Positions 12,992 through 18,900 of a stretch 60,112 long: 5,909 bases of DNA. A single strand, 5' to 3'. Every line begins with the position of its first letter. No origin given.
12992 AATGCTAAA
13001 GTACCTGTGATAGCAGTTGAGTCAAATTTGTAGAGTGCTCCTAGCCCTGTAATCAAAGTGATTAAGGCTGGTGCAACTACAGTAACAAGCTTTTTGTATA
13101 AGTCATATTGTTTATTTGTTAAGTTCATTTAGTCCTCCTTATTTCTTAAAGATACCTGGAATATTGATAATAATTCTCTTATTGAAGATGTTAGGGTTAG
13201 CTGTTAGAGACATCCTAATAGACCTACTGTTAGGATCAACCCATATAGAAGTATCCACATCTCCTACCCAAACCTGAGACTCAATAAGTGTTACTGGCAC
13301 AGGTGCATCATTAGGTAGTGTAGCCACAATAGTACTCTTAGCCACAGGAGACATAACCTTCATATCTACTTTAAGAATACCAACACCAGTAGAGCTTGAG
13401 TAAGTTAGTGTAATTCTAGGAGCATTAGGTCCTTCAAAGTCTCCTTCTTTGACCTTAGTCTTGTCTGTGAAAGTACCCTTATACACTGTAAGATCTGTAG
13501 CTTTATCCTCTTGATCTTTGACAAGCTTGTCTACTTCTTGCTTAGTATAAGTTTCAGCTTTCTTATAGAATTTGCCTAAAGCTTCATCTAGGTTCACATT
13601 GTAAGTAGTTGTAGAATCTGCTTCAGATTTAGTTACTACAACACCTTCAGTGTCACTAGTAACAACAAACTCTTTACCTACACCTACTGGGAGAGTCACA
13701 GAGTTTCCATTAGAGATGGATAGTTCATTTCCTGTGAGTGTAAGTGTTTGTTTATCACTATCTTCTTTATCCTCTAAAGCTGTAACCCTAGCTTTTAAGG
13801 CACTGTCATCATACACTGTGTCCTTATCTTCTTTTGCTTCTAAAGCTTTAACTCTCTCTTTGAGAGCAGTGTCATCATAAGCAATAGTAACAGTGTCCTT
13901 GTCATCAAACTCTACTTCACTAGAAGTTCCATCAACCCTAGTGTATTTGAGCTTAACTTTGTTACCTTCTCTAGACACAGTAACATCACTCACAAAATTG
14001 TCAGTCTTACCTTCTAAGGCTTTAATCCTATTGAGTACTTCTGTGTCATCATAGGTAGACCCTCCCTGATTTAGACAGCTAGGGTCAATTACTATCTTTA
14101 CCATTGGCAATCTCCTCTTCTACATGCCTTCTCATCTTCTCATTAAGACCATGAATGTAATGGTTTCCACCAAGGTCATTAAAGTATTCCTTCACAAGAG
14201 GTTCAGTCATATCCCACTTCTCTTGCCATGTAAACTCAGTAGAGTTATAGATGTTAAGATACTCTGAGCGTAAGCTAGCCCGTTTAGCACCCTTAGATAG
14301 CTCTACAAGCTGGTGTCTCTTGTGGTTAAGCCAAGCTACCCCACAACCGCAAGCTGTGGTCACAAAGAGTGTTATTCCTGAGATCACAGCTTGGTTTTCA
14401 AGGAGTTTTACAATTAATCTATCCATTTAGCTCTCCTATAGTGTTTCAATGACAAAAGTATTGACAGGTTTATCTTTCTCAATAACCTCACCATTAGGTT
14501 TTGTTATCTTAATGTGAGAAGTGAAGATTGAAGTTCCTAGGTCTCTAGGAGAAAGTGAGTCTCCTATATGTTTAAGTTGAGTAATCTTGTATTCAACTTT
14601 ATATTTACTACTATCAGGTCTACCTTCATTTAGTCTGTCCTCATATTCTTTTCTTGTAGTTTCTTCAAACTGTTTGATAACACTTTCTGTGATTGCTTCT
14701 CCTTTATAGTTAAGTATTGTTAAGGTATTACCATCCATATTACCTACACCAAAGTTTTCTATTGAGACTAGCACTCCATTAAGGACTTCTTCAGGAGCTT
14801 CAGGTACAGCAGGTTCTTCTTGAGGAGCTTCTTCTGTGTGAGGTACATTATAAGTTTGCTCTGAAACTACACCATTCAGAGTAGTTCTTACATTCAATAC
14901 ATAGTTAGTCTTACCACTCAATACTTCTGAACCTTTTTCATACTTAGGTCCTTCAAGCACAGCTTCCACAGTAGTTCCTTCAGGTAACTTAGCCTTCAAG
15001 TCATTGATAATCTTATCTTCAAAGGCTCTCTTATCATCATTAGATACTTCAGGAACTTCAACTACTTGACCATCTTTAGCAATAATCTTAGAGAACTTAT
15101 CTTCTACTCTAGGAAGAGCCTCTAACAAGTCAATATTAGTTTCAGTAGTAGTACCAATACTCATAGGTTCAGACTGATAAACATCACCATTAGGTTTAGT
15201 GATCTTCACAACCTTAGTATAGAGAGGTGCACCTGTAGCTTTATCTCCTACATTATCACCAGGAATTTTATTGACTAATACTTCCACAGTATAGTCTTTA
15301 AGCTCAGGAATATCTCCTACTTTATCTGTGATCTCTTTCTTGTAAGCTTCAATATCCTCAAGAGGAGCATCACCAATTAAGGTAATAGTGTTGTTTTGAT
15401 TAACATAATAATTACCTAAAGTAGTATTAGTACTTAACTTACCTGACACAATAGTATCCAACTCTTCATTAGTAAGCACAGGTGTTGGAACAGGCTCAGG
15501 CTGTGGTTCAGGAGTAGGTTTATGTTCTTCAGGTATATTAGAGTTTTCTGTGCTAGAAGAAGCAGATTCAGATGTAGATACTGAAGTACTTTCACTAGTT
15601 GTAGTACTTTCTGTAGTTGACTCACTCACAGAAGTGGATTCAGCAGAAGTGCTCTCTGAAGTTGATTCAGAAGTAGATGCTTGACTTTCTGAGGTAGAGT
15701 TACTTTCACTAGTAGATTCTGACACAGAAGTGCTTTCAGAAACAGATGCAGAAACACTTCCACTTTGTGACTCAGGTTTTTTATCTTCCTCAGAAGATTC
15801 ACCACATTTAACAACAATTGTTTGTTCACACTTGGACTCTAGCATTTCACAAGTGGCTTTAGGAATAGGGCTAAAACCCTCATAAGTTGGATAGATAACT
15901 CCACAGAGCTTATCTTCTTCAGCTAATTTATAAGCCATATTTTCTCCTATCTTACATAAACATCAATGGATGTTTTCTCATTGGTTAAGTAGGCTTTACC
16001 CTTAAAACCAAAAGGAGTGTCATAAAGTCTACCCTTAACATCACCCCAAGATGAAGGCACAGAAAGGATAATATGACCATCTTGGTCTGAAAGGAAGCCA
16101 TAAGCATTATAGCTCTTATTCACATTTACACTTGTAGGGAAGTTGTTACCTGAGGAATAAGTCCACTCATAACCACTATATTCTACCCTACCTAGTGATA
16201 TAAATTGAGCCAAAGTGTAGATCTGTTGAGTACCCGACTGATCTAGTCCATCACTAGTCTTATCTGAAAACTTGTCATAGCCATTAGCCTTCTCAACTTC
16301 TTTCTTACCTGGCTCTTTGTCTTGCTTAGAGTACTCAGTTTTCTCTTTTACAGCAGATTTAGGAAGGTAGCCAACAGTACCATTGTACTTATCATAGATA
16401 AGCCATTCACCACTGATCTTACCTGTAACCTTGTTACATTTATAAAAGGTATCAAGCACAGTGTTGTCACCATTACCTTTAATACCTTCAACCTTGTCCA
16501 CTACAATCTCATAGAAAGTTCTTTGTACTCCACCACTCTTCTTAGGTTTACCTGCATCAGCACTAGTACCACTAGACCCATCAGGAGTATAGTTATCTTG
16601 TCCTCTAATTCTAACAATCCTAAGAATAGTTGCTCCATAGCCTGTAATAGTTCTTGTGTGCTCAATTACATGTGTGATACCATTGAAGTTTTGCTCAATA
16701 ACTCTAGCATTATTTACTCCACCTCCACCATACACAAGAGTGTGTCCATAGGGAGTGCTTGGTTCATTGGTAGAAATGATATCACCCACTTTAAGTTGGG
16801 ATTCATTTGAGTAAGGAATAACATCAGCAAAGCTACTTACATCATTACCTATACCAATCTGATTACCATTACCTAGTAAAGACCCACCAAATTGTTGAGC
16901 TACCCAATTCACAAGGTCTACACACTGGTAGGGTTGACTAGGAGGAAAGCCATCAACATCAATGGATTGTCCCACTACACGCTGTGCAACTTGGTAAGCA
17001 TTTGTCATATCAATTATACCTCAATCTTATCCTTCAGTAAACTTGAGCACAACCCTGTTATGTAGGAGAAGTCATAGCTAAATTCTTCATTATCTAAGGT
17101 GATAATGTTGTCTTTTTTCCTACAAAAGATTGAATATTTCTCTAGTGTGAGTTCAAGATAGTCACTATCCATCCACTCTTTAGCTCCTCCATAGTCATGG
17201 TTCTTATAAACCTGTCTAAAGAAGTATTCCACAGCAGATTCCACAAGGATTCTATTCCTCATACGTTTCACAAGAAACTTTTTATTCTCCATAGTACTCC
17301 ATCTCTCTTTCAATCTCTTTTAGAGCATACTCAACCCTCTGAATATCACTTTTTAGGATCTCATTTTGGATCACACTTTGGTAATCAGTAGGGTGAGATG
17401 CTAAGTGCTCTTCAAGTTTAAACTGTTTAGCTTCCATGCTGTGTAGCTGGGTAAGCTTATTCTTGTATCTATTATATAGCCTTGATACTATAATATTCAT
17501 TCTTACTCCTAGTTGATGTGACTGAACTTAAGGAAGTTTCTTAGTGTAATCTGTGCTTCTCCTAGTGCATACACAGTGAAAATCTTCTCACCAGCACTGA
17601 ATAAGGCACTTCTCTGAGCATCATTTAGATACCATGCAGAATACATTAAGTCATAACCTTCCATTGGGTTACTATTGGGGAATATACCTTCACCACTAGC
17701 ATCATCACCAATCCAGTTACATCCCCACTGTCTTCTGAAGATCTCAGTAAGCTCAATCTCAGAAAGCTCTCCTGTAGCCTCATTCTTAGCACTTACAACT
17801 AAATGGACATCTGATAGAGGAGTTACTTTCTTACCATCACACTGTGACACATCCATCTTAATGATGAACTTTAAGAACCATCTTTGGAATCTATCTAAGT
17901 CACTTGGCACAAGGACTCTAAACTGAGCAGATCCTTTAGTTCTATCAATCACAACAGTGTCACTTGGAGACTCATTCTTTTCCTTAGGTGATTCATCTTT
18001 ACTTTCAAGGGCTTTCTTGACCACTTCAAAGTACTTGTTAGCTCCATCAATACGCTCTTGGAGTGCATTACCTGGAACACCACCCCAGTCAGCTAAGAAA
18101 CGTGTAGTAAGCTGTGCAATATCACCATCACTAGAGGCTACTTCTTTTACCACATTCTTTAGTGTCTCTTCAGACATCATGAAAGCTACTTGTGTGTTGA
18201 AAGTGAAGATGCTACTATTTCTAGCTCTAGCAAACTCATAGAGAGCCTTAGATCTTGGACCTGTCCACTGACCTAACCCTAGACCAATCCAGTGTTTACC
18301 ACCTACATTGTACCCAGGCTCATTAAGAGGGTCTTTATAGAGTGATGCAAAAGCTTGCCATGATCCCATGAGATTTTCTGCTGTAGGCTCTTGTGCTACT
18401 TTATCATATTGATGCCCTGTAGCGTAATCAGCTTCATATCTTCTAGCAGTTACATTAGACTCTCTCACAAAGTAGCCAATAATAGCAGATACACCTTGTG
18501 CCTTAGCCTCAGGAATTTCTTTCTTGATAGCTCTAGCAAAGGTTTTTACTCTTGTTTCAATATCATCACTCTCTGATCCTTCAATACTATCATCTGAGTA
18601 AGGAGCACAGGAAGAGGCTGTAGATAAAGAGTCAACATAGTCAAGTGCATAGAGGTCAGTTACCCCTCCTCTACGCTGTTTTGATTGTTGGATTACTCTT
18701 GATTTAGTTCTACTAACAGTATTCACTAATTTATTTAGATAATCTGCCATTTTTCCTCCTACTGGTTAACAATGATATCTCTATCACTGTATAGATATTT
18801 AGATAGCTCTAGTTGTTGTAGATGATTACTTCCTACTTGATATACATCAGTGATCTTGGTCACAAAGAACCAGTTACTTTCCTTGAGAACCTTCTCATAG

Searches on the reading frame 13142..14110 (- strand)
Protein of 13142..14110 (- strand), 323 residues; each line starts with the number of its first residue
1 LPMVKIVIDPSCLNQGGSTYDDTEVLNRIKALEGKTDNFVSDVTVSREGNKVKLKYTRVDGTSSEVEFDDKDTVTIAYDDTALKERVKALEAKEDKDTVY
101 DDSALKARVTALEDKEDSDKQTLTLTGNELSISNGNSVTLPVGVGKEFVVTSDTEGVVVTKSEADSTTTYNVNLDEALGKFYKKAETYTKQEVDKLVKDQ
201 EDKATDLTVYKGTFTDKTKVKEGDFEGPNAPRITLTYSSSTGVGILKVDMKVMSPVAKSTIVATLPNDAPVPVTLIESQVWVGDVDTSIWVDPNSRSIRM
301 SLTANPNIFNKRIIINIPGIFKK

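Call 23: search_protein_families(library=phrogs, proteins=[window:13142-14110:-], max_evalue=0.0001)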
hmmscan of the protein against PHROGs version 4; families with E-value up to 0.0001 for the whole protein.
window:13142-14110:- (323 aa): 0 families

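Call 25: search_protein_families(library=pfam, proteins=[window:13142-14110:-], max_evalue=0.01)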
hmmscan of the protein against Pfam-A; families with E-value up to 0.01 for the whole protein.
window:13142-14110:- (323 aa): 1 family
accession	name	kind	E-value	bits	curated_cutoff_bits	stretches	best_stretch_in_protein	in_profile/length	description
PF23922.1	DUF7261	-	0.003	18.2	27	1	102-175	80-152/169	Family of unknown function (DUF7261)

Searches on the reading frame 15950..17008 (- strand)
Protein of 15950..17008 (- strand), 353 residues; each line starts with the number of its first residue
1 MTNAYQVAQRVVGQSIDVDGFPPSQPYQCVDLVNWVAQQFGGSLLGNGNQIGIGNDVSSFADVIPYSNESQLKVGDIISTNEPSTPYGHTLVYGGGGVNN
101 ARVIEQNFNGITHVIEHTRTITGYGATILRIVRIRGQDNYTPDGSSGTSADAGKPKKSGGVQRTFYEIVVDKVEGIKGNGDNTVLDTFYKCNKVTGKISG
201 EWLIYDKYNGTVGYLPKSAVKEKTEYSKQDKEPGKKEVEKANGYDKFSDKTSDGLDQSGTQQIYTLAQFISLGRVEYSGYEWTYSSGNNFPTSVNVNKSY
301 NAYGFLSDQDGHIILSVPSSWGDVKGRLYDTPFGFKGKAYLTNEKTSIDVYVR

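Call 23: search_protein_families(library=phrogs, proteins=[window:15950-17008:-], max_evalue=0.0001)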
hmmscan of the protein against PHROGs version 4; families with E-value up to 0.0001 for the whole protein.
window:15950-17008:- (353 aa): 2 families
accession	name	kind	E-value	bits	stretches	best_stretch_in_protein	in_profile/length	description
phrog_8781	-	lysis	9.6e-08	33.2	1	4-114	9-122/178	endolysin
phrog_8577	-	lysis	2.6e-05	24.5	1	26-112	27-117/453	endolysin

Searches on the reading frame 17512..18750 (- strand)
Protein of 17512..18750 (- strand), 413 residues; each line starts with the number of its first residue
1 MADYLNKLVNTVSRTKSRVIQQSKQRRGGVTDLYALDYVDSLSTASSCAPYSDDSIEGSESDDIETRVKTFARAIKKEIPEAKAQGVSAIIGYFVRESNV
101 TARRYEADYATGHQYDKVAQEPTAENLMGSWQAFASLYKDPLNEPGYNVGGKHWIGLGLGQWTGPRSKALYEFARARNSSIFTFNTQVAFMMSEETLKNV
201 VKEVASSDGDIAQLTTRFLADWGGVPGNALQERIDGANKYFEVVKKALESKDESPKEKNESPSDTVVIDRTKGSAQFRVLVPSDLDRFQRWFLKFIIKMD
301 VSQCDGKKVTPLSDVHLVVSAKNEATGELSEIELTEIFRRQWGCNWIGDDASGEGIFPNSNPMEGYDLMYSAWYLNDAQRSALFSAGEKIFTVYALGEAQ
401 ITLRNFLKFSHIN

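Call 23: search_protein_families(library=phrogs, proteins=[window:17512-18750:-], max_evalue=0.0001)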
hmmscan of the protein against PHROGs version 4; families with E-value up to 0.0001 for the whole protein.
window:17512-18750:- (413 aa): 2 families
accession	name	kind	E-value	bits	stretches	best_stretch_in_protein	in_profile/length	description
phrog_30532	-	tail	2.2e-55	189.4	1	49-248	316-517/520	tail protein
phrog_34217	-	unknown function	1.1e-08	35.9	1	319-413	139-230/230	-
